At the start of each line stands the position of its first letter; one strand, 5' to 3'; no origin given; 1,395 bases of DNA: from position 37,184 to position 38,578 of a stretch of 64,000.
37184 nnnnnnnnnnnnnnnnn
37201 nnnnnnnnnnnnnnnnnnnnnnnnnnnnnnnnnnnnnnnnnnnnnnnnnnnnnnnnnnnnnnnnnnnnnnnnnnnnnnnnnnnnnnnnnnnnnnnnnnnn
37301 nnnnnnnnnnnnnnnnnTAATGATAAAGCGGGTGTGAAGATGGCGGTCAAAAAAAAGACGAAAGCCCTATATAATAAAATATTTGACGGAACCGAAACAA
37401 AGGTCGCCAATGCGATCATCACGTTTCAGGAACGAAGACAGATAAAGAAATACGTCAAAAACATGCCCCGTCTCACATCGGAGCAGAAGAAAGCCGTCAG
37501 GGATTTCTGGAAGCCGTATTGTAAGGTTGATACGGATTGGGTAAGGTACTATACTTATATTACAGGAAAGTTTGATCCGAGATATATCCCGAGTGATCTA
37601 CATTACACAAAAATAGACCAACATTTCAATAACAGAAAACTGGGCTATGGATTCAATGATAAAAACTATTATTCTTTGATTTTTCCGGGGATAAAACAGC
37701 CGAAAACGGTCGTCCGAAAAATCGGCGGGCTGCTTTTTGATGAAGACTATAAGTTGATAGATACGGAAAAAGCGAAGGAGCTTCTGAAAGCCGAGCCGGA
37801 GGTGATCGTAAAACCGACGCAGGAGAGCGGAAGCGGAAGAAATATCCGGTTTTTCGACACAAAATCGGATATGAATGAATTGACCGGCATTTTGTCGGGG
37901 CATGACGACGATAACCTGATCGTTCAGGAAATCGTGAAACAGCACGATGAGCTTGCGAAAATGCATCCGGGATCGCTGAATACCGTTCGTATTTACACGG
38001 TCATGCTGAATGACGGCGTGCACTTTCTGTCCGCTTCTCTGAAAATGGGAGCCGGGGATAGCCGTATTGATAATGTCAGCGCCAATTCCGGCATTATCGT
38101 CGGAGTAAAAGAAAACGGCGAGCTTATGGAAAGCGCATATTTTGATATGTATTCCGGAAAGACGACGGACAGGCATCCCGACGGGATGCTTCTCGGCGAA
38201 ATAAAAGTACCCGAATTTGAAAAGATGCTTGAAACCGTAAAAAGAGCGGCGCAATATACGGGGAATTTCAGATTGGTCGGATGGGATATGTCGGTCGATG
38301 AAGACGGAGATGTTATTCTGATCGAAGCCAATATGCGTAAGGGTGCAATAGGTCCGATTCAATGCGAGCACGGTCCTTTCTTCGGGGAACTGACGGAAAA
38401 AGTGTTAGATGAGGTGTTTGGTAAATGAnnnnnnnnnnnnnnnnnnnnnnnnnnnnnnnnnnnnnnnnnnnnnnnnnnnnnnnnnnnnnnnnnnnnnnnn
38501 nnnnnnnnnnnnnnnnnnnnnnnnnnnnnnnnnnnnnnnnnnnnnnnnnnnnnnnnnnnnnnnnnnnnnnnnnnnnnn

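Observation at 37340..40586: Tandem triad of divergent, translationally coupled 'sugar-transfer-associated' ATP-grasp paralogs directly after the priming transferase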

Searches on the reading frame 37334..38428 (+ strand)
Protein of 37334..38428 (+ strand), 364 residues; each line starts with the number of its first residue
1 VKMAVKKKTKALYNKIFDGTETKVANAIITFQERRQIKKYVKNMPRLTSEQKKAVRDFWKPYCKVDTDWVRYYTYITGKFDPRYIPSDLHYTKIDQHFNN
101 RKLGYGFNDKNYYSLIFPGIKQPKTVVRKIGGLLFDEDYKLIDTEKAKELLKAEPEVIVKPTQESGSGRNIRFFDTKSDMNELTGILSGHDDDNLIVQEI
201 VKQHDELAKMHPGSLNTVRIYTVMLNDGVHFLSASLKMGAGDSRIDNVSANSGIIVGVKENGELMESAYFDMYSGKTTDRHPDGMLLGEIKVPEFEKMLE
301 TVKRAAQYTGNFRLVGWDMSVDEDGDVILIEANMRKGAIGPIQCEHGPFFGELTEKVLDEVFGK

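Call 4: search_protein_families(library=pfam, proteins=[window:37334-38428:+], max_evalue=0.01)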
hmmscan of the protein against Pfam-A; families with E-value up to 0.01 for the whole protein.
window:37334-38428:+ (364 aa): 3 families
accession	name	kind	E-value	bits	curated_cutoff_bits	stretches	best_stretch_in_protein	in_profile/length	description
PF14397.11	ATPgrasp_ST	-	2.7e-36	125.6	31.4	1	97-339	9-259/278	Sugar-transfer associated ATP-grasp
PF14398.11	ATPgrasp_YheCD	-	5.4e-05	23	26.8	0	300-337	191-228/255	YheC/D like ATP-grasp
PF03133.20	TTL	-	0.0017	18.1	20.1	0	305-334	228-257/292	Tubulin-tyrosine ligase family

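Call 16: search_protein_families(library=ncbifam, proteins=[window:37334-38428:+], max_evalue=0.001)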
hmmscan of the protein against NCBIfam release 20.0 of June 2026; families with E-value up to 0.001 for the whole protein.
window:37334-38428:+ (364 aa): 1 family
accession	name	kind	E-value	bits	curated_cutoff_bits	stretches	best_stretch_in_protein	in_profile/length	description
TIGR02291.1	rimK_rel_E_lig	hypoth_equivalog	1.3e-05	24.4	314.2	1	181-338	121-272/317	alpha-L-glutamate ligase-like protein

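Call 17: find_homologous_proteins(query=window:37334-38428:+, max_evalue=0.00001)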
Query window:37334-38428:+ (364 aa): 505 proteins with E <= 0.00001 among 2153 candidates; the best 120 are listed.
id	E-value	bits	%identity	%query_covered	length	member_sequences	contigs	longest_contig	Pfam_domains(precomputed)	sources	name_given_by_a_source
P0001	5.3e-244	827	100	99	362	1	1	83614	PF14397.12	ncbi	-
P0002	5.8e-214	728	88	99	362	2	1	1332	PF14397.12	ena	-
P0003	4.5e-211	719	86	99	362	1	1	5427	PF14397.12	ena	-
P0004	1.5e-209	714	86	99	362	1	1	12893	PF14397.12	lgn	-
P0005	2.2e-199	680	80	99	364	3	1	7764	PF14397.12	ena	-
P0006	1.7e-196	671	78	99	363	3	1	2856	PF14397.12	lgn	-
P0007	1.5e-195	668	78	99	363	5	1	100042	PF14397.12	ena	-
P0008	1.1e-191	655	77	99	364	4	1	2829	PF14397.12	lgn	-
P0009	1.6e-189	648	77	99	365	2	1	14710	PF14397.12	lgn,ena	-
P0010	4.2e-189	646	76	100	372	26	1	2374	PF14397.12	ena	-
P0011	2.6e-188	644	77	99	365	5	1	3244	PF14397.12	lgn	-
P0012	3.2e-187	640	77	99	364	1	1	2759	PF14397.12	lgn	-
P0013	3.5e-187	640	77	99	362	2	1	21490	PF14397.12,PF14398.12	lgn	-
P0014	3.9e-187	640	75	99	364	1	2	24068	PF14397.12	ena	-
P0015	8.9e-186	636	74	99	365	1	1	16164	PF14397.12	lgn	-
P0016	1.2e-185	635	77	99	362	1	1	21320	PF14397.12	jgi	-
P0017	2.3e-185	634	74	99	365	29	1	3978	PF14397.12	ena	-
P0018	6.7e-185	633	75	99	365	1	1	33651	PF14397.12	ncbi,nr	ncbi:MAG: sugar-transfer associated ATP-grasp domain-containing protein [Bacteroidales bacterium]|nr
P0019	2.2e-184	631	75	99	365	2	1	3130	PF14397.12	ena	-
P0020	3.2e-184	630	76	99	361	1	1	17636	PF14397.12,PF14398.12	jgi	-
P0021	1.5e-183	628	73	99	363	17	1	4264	PF14397.12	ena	-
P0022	3.4e-182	624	75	98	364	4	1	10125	PF14397.12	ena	-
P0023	1.8e-180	618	75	99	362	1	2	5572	PF14397.12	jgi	-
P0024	7.8e-180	616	73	99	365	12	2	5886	PF14397.12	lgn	-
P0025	3.5e-179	614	75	99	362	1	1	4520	PF14397.12,PF14398.12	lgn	-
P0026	2.1e-178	611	73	97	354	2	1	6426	PF14397.12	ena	-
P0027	2.8e-178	611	73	99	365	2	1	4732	PF14397.12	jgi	-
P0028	5.5e-176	603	71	99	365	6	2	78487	PF14397.12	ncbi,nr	ncbi:MAG: hypothetical protein MJ000_06480 [Bacteroidales bacterium]|nr:hypothetical protein [Bacter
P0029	2.7e-175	601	72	99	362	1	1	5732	PF14397.12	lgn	-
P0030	5.4e-175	600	70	99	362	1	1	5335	PF14397.12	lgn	-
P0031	2.2e-174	598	72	99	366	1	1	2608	PF14397.12,PF14398.12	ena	-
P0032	5.1e-174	597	71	99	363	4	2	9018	PF14397.12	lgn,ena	-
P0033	1.3e-173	595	71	99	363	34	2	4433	PF14397.12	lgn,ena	-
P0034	2.6e-173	595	73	99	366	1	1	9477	PF14397.12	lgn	-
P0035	1.4e-171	589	73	99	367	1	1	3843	PF14397.12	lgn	-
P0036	3.9e-171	587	70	99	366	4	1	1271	PF14397.12,PF14398.12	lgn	-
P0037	7.5e-171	586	71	99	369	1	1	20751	PF14397.12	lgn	-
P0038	2.1e-170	585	71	99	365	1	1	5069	PF14397.12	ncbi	-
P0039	2.1e-167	575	70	99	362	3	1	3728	PF14397.12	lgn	-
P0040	3.7e-160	551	66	99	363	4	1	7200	PF14397.12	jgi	-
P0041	4.3e-159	548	66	99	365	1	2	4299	PF14397.12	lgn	-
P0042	5.3e-158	544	66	99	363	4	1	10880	PF14397.12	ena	-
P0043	1.4e-154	533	65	99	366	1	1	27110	PF14397.12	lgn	-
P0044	1.8e-154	533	65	99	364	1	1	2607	PF14397.12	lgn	-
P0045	1.4e-138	480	58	99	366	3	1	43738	PF14397.12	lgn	-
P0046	7.0e-136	471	57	99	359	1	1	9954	PF14397.12,PF14398.12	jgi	jgi:hypothetical protein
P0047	1.2e-132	461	58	99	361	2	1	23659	PF14397.12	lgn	-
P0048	1.2e-132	461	59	99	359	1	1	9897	PF14397.12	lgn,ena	-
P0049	1.4e-132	461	58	99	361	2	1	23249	PF14397.12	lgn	-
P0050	5.7e-132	459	56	99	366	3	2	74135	PF14397.12,PF14398.12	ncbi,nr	ncbi:MAG: hypothetical protein MJ225_01955 [Bacilli bacterium]|nr:hypothetical protein [Bacilli bact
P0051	1.3e-131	457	56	99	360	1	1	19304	PF14397.12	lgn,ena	-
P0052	4.4e-131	456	57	99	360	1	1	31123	PF14397.12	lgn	-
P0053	1.7e-130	454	56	99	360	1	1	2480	PF14397.12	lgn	-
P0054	1.7e-128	447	56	99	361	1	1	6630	PF14397.12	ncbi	-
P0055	2.3e-128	447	56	99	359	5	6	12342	PF14397.12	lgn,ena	-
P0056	3.3e-128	446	56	99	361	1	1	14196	PF14397.12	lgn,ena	-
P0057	7.1e-128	445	55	99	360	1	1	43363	PF14397.12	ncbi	-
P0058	1.3e-127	444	54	99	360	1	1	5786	PF14397.12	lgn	-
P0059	1.4e-127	444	56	99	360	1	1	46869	PF14397.12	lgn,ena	-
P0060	1.8e-127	444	56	99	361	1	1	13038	PF14397.12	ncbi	-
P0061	2.8e-127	443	57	99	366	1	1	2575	PF14397.12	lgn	-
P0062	4.3e-127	442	57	99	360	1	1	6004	PF14397.12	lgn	-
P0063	7.1e-127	442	56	99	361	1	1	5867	PF14397.12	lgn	-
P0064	7.3e-127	442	55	99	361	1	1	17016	PF14397.12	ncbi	-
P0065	7.7e-127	442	55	99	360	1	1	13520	PF14397.12,PF14398.12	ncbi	-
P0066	1.0e-126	441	57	99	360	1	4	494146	PF14397.12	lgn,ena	-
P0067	1.2e-126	441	56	99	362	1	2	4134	PF14397.12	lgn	-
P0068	2.2e-126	440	56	99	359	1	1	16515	PF14397.12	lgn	-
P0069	8.1e-126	438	54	99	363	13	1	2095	PF14397.12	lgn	-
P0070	8.3e-126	438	56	99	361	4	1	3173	PF14397.12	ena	-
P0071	1.2e-125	438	56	99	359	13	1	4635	PF14397.12,PF14398.12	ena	-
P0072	1.6e-125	437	57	99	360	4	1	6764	PF14397.12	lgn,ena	-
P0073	2.1e-125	437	56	99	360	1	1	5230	PF14397.12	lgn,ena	-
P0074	4.8e-125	436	56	99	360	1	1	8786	PF14397.12,PF14398.12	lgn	-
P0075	1.3e-124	434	54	99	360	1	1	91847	PF14397.12,PF14398.12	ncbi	-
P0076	1.5e-124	434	55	99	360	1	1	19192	PF14397.12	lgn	-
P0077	2.0e-124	434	57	99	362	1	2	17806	PF14397.12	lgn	-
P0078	2.4e-124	433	56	99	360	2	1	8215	PF14397.12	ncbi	-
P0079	3.7e-124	433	55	99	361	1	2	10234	PF14397.12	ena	-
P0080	5.5e-124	432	55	99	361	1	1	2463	PF14397.12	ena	-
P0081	6.2e-124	432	55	99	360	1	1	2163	PF14397.12,PF14398.12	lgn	-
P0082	7.7e-124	432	54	99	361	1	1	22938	PF14397.12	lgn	-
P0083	9.3e-124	432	54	99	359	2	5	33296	PF14397.12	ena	-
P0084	1.3e-123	431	55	99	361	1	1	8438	PF14397.12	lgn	-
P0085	1.6e-123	431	55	99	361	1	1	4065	PF14397.12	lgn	-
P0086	1.7e-123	431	55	99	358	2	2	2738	PF14397.12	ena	-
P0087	2.0e-123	430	54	99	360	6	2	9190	PF14397.12,PF14398.12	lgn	-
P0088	2.1e-123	430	55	99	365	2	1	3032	PF14397.12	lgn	-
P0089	2.8e-123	430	56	99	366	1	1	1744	PF14397.12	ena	-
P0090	4.8e-123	429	55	99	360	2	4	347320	PF14397.12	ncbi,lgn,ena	-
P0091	5.3e-123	429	54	99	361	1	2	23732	PF14397.12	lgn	-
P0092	6.8e-123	429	55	99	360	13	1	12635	PF14397.12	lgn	-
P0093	7.8e-123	428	55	99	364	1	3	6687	PF14397.12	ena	-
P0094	1.1e-122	428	55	99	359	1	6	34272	PF14397.12,PF14398.12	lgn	-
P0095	2.8e-122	427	54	99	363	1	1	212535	PF14397.12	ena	-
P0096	2.9e-122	427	54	99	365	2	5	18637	PF14397.12,PF14398.12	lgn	-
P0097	7.1e-122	425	53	99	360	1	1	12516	PF14397.12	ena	-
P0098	7.5e-122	425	55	99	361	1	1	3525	PF14397.12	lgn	-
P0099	1.3e-121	424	52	99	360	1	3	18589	PF14397.12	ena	-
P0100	4.2e-121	423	54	99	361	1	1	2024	PF14397.12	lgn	-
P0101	7.3e-121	422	53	99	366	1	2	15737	PF14397.12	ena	-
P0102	1.4e-120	421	53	99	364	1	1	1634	PF14397.12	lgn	-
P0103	1.6e-120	421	55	99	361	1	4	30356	PF14397.12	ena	-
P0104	2.1e-120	421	55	99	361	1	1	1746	PF14397.12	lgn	-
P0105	5.1e-120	419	52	99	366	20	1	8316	PF14397.12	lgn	-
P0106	6.6e-120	419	52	99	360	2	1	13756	PF14397.12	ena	-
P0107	8.2e-120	419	52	99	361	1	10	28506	PF14397.12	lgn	-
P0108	2.7e-119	417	54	99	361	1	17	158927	PF14397.12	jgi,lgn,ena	-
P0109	4.1e-119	416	53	99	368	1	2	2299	PF14397.12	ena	-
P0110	4.2e-119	416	52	99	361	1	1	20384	PF14397.12,PF14398.12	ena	-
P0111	6.8e-119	416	53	99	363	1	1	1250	PF14397.12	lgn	-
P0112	6.9e-119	415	53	99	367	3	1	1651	PF14397.12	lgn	-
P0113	8.9e-119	415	52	99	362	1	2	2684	PF14397.12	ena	-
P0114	9.4e-119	415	56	94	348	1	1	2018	PF14397.12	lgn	-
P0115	9.5e-119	415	55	99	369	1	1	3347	PF14397.12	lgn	-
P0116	1.1e-118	415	51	99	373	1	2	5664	PF14397.12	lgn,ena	-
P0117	2.7e-118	414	52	99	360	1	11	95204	PF14397.12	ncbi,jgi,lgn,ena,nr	ncbi:MAG: hypothetical protein E7637_05560 [Ruminococcaceae bacterium]|nr:hypothetical protein [Osci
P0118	3.0e-118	413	52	99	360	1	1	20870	PF14397.12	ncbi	-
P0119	3.6e-118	413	51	99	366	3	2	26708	PF14397.12,PF14398.12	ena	-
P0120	7.0e-118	412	51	99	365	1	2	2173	PF14397.12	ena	-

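Call 18: find_encoding_contigs(protein=P0001, flank=10000, max_places=3)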
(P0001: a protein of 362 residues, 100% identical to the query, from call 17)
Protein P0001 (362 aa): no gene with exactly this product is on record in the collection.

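Call 19: find_encoding_contigs(protein=P0007, flank=10000, max_places=3)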
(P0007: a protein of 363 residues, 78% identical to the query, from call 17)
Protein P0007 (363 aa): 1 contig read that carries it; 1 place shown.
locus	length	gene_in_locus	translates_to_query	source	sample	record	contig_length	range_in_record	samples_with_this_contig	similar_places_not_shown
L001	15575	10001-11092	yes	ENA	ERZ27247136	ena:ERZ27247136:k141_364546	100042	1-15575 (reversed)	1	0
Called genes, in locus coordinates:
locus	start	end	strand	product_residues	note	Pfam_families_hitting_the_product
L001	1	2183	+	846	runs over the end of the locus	PF00521:DNA_topoisoIV, PF03989:DNA_gyraseA_C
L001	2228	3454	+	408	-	PF13428:TPR_14 (faint), PF13424:TPR_12 (faint), PF13431:TPR_17 (faint), PF14559:TPR_19 (weak)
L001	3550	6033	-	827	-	PF17764:PriA_3primeBD, PF04851:ResIII, PF00270:DEAD, PF18319:Zn_ribbon_PriA, PF00271:Helicase_C, PF18074:PriA_C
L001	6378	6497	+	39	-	-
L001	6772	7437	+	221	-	PF02357:NusG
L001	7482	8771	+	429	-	PF01041:DegT_DnrJ_EryC1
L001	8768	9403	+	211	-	PF00132:Hexapep, PF14602:Hexapep_2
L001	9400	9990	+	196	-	PF02397:Bac_transf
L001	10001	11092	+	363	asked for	PF14397:ATPgrasp_ST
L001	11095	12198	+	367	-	PF14397:ATPgrasp_ST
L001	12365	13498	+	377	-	PF13776:DUF4172, PF02661:Fic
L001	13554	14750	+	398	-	PF02350:Epimerase_2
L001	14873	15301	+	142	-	PF05635:23S_rRNA_IVP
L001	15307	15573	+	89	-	?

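Call 20: find_encoding_contigs(protein=P0028, flank=10000, max_places=3)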
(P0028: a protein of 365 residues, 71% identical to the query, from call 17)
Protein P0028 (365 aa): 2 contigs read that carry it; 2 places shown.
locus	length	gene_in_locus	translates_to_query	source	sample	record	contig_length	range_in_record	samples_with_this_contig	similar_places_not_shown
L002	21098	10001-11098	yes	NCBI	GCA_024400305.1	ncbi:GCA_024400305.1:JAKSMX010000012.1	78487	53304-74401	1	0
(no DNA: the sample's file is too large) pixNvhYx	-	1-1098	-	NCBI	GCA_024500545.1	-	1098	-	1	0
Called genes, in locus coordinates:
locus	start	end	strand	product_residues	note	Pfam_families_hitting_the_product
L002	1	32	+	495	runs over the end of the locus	PF00089:Trypsin, PF13365:Trypsin_2, PF00595:PDZ, PF13180:PDZ_2, PF17820:PDZ_6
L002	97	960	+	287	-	PF00140:Sigma70_r1_2, PF04542:Sigma70_r2, PF04539:Sigma70_r3, PF04545:Sigma70_r4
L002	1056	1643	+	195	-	PF00255:GSHPx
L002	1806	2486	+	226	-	PF17955:Cas6b_N, PF17262:Cas6b_C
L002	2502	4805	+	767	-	PF01966:HD (faint), PF18211:Csm1_B, PF22335:Cas10-Cmr2_palm2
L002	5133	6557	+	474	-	PF01637:ATPase_2, PF13191:AAA_16 (weak), PF13173:AAA_14 (weak), PF13401:AAA_22 (weak)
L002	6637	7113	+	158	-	PF07973:tRNA_SAD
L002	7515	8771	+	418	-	PF01041:DegT_DnrJ_EryC1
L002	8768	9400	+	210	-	PF00132:Hexapep, PF14602:Hexapep_2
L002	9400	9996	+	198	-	PF02397:Bac_transf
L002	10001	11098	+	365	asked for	PF14397:ATPgrasp_ST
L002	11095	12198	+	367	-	PF14397:ATPgrasp_ST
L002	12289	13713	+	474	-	PF04326:SLFN_AlbA_2, PF13749:HATPase_c_4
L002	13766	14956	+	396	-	PF02350:Epimerase_2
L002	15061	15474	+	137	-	PF05635:23S_rRNA_IVP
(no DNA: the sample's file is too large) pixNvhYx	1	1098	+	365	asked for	PF14397:ATPgrasp_ST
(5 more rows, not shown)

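Call 27: find_encoding_contigs(protein=P0050, flank=10000, max_places=3)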
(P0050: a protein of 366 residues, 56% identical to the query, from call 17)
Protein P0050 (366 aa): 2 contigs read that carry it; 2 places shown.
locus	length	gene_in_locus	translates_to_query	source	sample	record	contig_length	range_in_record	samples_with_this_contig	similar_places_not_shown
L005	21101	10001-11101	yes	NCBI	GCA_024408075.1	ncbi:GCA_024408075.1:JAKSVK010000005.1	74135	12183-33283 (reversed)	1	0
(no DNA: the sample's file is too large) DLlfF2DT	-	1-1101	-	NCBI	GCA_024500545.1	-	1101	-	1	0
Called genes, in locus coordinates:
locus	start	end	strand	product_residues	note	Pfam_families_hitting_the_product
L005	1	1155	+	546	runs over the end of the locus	PF00135:COesterase, PF20434:BD-FAE (faint), PF07859:Abhydrolase_3 (faint)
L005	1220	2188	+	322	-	PF01569:PAP2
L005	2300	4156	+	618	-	PF13727:CoA_binding_3, PF01073:3Beta_HSD, PF01370:Epimerase, PF02719:Polysacc_synt_2, PF04321:RmlD_sub_bind, PF07993:NAD_binding_4 (weak), PF16363:GDP_Man_Dehyd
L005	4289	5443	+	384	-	-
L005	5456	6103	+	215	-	PF02585:PIG-L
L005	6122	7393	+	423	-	PF00155:Aminotran_1_2 (weak), PF01041:DegT_DnrJ_EryC1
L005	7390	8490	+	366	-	PF02655:ATP-grasp_3, PF02786:CPSase_L_D2, PF07478:Dala_Dala_lig_C, PF13535:ATP-grasp_4, PF15632:ATPgrasp_Ter (weak)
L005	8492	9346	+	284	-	PF01073:3Beta_HSD, PF01113:DapB_N (weak), PF01370:Epimerase, PF04321:RmlD_sub_bind, PF13460:NAD_binding_10, PF16363:GDP_Man_Dehyd, PF02719:Polysacc_synt_2 (weak), PF07993:NAD_binding_4 (weak)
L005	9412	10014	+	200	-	PF02397:Bac_transf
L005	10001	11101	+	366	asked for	PF14397:ATPgrasp_ST, PF14398:ATPgrasp_YheCD (faint)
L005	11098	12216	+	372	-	PF14397:ATPgrasp_ST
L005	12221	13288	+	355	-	PF00535:Glycos_transf_2, PF10111:Glyco_tranf_2_2, PF13641:Glyco_tranf_2_3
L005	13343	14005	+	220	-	PF08942:DUF1919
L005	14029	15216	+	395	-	PF13477:Glyco_trans_4_2, PF13439:Glyco_transf_4 (weak), PF00534:Glycos_transf_1, PF13692:Glyco_trans_1_4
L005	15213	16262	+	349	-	PF13477:Glyco_trans_4_2 (weak), PF13439:Glyco_transf_4, PF20706:GT4-conflict (weak), PF00534:Glycos_transf_1, PF13692:Glyco_trans_1_4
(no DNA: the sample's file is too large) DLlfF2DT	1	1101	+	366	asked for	PF14397:ATPgrasp_ST, PF14398:ATPgrasp_YheCD (faint)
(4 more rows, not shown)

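Call 29: find_related_loci(query=A2, collection=genome_contigs, flank=10000)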
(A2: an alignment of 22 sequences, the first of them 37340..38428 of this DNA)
Query A2 (362 aa) in genome_contigs; peptide patterns used: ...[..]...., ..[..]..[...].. (x = any residue, [..] = any of these).
130 stretches matched a pattern; 48 encode a relative of the query (tblastn E <= 1e-3); 45 distinct loci.
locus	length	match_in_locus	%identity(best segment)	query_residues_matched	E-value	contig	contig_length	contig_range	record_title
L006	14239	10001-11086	76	1-362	0e+0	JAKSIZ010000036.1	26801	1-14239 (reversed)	MAG: Bacteroidaceae bacterium isolate Horse_feces34 MAG034_36, whole genome shotgun sequence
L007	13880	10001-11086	75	1-362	0e+0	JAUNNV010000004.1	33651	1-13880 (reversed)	MAG: Bacteroidales bacterium isolate S33M_St_32 NODE_434_length_33651_cov_6.011787, whole genome shotgun sequence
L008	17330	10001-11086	75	1-362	0e+0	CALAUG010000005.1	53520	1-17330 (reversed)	MAG TPA_asm: uncultured Bacteroidales bacterium isolate SRR6425800_bin.23_CONCOCT_v1.1_MAG genome assembly, contig: ERZ1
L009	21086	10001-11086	73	1-362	0e+0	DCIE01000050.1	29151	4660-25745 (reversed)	MAG TPA_asm: Ruminococcaceae bacterium UBA1734 UBA1734_contig_16059, whole genome shotgun sequence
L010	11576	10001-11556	71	1-362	0e+0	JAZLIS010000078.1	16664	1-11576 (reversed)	MAG: Bacteroidales bacterium isolate T1900044977_TA20190039.MAGScoT_cleanbin_000010 SGB_4036_k141_204079, whole genome s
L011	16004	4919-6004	72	1-362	0e+0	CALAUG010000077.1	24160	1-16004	MAG TPA_asm: uncultured Bacteroidales bacterium isolate SRR6425800_bin.23_CONCOCT_v1.1_MAG genome assembly, contig: ERZ1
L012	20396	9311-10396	71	1-362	0e+0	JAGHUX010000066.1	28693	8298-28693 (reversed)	MAG: Candidatus Limimorpha caballi isolate E5_119 c_000000126911, whole genome shotgun sequence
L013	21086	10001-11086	69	1-362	6e-180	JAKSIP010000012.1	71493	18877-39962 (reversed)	MAG: Bacteroidaceae bacterium isolate Horse_feces24 MAG024_12, whole genome shotgun sequence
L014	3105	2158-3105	71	1-314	1e-162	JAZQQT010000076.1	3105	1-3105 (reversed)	MAG: Eubacteriales bacterium isolate T1900045235_TH20190005.MAGScoT_cleanbin_000026 SGB_5436_k141_2377882, whole genome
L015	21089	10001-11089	56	1-362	4e-139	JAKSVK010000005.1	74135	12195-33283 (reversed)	MAG: Bacilli bacterium isolate Horse_feces357 MAG357_5, whole genome shotgun sequence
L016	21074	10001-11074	55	1-361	8e-130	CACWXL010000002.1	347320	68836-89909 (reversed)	MAG: Ruminococcaceae bacterium isolate RUG11004 genome assembly, contig: RUG11004_asm_2, whole genome shotgun sequence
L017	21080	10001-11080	53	1-362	7e-123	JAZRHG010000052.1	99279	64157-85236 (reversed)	MAG: Faecousia sp. isolate T1900045484_YK20190178.MAGScoT_cleanbin_000018 SGB_7332_k141_1752581, whole genome shotgun se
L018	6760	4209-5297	52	1-360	4e-122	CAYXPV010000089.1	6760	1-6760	MAG TPA_asm: uncultured Oscillospiraceae bacterium isolate SRP315200_co2_617 genome assembly, contig: NODE_19335_length_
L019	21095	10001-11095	51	1-362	8e-122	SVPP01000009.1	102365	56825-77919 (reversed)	MAG: Oscillospiraceae bacterium isolate SIG594 NODE_4903_length_102365_cov_3.113138, whole genome shotgun sequence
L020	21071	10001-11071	50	1-360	1e-120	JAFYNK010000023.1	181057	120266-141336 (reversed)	MAG: Bacteroidales bacterium isolate RGIG7249 Water_buffalos_Cecum-3__c158834, whole genome shotgun sequence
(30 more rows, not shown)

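Call 35: search_protein_families(library=pfam, proteins=[L019:11104-12045:+], max_evalue=0.001)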
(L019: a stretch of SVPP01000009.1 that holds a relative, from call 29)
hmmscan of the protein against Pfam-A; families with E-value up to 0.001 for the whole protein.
L019:11104-12045:+ (313 aa): 1 family
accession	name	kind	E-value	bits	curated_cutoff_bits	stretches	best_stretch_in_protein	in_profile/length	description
PF09587.15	PGA_cap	-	2.7e-37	129.1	27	1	24-206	41-254/255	Bacterial capsule synthesis protein PGA_cap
